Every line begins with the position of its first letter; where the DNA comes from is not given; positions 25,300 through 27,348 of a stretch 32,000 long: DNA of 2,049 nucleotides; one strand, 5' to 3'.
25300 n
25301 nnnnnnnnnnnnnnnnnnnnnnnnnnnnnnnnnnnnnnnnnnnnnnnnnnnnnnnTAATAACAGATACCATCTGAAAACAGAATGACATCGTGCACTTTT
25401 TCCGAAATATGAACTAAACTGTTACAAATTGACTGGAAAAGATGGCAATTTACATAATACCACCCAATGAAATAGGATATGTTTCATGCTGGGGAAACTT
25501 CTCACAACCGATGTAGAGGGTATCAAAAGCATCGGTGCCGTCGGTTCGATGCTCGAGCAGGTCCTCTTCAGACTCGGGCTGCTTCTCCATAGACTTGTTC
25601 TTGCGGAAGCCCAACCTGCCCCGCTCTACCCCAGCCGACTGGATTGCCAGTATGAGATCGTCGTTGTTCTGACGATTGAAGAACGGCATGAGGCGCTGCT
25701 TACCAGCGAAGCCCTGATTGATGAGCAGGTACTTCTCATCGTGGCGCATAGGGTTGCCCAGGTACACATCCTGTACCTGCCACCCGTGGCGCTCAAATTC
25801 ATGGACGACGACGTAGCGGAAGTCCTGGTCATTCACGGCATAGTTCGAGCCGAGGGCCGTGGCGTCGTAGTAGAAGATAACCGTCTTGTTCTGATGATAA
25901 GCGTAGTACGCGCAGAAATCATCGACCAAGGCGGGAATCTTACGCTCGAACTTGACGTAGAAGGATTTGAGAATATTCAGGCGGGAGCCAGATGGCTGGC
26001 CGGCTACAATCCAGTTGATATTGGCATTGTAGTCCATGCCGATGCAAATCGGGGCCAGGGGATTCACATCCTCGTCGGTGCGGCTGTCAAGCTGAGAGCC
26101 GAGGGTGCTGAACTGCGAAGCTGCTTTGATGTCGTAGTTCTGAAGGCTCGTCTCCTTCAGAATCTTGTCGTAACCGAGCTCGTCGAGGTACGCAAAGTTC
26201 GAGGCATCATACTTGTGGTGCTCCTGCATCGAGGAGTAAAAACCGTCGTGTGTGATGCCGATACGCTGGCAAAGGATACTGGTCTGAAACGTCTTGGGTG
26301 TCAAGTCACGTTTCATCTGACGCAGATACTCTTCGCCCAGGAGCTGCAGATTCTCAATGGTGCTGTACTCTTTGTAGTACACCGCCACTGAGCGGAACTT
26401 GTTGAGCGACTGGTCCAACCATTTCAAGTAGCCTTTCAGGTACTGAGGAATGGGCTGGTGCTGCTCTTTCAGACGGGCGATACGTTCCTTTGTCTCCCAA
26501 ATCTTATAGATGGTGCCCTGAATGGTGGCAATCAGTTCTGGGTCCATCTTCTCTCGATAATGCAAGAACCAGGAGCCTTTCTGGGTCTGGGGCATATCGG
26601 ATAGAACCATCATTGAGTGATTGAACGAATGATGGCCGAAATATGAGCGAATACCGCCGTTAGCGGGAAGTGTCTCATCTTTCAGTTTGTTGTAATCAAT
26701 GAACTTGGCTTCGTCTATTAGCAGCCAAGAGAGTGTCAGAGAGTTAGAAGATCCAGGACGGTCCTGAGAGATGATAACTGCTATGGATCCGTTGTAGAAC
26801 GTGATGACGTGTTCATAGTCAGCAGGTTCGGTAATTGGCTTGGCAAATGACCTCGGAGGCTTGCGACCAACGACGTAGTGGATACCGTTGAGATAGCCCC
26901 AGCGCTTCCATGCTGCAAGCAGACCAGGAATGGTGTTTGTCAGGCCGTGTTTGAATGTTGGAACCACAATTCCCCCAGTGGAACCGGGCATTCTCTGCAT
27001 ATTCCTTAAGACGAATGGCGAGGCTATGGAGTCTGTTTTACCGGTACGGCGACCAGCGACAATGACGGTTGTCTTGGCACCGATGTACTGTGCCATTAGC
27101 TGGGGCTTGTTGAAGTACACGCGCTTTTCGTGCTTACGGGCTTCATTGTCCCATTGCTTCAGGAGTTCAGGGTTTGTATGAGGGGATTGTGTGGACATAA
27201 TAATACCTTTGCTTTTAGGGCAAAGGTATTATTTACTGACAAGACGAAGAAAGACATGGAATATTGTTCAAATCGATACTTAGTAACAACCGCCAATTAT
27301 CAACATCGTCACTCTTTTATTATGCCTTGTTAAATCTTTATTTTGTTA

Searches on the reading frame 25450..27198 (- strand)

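Call 15: search_protein_families(library=phrogs, proteins=[window:25450-27198:-], max_evalue=0.001)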
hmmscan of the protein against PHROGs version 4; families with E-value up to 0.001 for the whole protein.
window:25450-27198:- (582 aa): 1 family
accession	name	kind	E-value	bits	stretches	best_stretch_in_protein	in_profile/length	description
phrog_2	-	head and packaging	7.5e-07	29.3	1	36-471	275-547/807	terminase large subunit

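Call 16: search_protein_families(library=pfam, proteins=[window:25450-27198:-], max_evalue=0.001)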
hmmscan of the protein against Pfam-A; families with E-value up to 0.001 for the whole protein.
window:25450-27198:- (582 aa): 0 families
